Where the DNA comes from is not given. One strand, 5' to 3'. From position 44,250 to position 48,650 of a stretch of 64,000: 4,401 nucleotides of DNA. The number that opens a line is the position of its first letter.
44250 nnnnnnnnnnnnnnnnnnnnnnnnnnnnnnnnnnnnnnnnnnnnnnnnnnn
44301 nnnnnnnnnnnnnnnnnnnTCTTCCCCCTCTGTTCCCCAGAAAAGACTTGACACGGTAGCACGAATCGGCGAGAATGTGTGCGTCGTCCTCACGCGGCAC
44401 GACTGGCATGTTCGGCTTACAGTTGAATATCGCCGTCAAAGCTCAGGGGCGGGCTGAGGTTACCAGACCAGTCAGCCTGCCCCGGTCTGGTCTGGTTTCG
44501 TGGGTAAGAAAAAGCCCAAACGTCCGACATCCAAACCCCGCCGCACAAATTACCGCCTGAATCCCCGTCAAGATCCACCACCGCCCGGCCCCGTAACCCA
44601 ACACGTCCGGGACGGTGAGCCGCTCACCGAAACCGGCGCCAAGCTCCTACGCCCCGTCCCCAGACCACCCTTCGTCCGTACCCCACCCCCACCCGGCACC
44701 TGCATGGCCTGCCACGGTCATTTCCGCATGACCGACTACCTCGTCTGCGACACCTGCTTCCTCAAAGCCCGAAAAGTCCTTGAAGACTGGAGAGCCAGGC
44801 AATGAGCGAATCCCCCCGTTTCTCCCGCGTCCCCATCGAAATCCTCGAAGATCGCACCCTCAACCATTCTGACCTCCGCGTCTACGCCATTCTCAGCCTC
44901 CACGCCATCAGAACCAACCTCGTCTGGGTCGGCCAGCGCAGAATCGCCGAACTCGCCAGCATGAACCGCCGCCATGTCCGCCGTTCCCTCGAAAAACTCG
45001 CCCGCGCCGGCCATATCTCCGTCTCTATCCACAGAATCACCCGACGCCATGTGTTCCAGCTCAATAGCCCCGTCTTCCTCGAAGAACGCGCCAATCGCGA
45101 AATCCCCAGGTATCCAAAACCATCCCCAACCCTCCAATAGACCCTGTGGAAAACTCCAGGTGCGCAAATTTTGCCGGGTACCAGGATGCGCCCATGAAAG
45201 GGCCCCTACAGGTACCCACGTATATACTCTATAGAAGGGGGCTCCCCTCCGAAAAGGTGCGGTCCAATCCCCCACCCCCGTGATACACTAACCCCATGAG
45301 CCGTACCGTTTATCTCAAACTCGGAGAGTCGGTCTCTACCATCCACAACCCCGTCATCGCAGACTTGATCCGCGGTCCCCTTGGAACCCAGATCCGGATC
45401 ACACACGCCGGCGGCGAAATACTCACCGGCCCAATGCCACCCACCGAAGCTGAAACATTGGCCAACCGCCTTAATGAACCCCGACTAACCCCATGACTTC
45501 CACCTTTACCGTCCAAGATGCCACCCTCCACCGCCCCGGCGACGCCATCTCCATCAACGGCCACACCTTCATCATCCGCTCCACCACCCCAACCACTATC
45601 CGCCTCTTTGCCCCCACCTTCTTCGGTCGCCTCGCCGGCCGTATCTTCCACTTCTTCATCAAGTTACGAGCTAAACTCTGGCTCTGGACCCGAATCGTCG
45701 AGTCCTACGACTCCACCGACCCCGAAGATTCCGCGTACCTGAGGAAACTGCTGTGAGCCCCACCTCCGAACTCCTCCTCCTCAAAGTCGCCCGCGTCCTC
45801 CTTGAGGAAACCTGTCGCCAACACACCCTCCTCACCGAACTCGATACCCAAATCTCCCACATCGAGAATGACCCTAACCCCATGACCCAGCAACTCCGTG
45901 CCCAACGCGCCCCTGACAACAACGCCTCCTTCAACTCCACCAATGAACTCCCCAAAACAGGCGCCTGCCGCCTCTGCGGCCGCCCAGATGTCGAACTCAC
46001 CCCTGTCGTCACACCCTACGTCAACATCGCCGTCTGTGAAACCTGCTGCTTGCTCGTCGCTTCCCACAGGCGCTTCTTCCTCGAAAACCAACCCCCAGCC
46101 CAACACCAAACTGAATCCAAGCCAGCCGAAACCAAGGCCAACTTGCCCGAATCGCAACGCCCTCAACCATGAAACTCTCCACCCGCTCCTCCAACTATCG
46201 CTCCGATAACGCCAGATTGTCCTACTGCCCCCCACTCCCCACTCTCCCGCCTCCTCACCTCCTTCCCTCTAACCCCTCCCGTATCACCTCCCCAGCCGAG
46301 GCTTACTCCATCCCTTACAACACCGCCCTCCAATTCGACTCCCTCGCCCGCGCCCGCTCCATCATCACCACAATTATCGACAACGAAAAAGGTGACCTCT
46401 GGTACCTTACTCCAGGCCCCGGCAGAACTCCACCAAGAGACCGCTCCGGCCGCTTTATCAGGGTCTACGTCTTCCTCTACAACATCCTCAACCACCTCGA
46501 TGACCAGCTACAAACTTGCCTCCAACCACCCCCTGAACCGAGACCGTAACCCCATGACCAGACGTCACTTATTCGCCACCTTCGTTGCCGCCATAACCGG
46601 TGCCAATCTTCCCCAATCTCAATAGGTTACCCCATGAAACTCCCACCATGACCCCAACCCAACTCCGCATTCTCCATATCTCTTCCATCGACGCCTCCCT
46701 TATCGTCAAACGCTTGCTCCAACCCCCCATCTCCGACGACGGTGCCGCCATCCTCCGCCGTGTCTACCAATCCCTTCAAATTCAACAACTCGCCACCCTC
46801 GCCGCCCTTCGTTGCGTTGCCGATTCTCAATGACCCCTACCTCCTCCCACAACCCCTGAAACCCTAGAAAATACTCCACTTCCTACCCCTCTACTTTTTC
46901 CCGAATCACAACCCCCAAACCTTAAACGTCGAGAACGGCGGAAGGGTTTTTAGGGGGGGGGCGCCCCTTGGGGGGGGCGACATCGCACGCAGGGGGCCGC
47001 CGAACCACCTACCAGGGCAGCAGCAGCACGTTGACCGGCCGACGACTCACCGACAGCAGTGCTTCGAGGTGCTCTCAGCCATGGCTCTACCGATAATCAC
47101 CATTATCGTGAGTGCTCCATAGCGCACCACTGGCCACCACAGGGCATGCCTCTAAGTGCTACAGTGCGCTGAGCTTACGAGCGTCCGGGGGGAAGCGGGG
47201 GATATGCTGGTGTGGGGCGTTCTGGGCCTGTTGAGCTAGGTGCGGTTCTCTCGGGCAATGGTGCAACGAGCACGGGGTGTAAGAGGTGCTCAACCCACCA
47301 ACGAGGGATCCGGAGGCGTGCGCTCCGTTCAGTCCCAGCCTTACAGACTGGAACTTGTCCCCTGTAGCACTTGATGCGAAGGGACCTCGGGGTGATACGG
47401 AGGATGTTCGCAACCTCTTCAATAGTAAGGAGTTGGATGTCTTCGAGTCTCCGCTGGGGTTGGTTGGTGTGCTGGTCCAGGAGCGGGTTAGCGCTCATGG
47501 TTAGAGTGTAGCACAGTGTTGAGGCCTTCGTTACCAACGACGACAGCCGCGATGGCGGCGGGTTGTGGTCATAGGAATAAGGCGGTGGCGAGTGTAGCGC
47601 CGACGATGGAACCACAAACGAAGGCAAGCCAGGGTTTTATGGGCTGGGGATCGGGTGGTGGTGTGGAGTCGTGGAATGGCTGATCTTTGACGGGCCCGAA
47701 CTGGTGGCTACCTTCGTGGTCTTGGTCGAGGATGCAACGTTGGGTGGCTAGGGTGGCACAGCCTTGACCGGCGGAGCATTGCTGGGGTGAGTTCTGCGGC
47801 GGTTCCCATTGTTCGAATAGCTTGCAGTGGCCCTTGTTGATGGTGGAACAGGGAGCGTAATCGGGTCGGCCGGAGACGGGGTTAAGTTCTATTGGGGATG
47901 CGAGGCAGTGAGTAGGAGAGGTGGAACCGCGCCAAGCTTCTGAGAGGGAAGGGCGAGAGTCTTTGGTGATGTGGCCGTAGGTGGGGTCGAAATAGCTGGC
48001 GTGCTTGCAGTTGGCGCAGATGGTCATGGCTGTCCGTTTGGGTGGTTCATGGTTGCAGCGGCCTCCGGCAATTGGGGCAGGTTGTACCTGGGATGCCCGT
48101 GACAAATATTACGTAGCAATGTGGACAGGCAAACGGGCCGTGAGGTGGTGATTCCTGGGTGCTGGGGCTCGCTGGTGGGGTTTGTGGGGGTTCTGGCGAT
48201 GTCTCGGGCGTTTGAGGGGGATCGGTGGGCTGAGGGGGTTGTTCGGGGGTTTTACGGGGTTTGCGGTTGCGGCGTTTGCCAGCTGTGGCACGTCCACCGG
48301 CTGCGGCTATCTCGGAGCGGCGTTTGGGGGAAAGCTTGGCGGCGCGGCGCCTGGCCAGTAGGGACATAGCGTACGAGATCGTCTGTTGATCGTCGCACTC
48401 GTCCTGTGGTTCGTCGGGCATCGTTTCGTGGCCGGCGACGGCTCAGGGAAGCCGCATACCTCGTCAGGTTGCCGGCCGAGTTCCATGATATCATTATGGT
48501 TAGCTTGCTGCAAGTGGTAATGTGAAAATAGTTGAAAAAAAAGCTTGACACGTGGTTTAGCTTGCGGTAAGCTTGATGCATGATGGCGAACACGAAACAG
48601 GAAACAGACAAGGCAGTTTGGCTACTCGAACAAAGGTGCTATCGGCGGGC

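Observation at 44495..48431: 3.9-kb island of two convergent operons whose mRNA-sense strands are strongly G-depleted and C-rich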

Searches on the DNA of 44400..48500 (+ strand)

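Call 7: search_dna_similar(query=window:44400-48500:+, collection=phages, mode=distant)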
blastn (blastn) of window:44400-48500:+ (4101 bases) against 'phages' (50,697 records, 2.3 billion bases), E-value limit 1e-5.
No match.

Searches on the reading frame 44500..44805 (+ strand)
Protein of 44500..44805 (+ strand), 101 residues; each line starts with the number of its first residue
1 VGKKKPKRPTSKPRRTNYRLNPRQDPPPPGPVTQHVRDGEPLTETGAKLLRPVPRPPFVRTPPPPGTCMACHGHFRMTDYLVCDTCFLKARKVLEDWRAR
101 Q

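Call 8: search_protein_families(library=pfam, max_evalue=0.01, proteins=[window:44500-44805:+])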
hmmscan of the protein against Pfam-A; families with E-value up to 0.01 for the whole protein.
window:44500-44805:+ (101 aa): 0 families

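Call 10: search_protein_families(library=phrogs, max_evalue=0.001, proteins=[window:44500-44805:+])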
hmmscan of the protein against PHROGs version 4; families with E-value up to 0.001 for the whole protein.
window:44500-44805:+ (101 aa): 0 families

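Call 115: search_protein_families(library=phrogs, max_evalue=0.01, proteins=[window:44500-44805:+])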
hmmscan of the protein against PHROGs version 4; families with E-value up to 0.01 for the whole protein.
window:44500-44805:+ (101 aa): 0 families
